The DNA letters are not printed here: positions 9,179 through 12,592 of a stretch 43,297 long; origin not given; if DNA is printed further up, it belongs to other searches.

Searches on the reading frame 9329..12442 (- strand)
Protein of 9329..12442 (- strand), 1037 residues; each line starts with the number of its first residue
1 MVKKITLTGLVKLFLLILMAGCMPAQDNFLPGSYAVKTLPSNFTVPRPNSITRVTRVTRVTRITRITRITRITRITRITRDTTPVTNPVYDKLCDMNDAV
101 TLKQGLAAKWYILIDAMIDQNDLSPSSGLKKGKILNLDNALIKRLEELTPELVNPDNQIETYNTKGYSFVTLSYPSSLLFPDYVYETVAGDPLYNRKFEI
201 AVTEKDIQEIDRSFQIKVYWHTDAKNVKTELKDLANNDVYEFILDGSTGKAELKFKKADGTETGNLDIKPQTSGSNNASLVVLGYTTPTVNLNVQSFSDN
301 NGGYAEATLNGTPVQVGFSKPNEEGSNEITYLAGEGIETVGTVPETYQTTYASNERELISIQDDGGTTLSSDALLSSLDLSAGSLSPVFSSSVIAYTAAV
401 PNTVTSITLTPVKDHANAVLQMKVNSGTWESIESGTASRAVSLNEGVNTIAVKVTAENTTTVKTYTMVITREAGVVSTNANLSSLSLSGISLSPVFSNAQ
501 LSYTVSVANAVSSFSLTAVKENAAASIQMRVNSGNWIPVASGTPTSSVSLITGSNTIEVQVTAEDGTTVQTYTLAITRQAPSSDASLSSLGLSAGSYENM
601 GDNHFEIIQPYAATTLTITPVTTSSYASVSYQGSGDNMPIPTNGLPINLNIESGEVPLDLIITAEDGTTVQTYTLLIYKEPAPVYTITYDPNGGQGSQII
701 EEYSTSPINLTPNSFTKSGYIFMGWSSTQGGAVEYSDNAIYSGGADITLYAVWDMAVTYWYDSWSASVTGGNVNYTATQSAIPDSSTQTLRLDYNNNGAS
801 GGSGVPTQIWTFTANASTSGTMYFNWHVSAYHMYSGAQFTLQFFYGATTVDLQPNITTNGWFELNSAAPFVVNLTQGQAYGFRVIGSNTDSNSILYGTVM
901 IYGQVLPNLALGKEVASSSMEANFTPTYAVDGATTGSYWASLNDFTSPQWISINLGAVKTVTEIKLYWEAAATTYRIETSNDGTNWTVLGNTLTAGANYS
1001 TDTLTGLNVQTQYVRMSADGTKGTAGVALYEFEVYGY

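Call 8: search_protein_families(library=pfam, proteins=[window:9329-12442:-], max_evalue=0.01)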
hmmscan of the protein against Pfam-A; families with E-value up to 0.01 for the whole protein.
window:9329-12442:- (1037 aa): 5 families
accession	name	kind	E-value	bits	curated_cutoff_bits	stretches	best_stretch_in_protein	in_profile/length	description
PF12733.13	Cadherin-like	-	8.9e-38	129.1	24.2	3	376-472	2-89/89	Cadherin-like beta sandwich domain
PF00754.31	F5_F8_type_C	-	8.6e-19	68.4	28.2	1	916-1030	4-124/127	F5/8 type C domain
PF22633.2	F5_F8_type_C_2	-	3.5e-18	66.4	27.8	1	928-1016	1-91/91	NedA-like, galactose-binding domain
PF09479.16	Flg_new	-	2.5e-12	47.2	27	1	685-752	1-65/65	Listeria-Bacteroides repeat domain (List_Bact_rpt)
PF09136.16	Glucodextran_B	-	3.8e-06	27.2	27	1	528-576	32-79/83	Glucodextranase, domain B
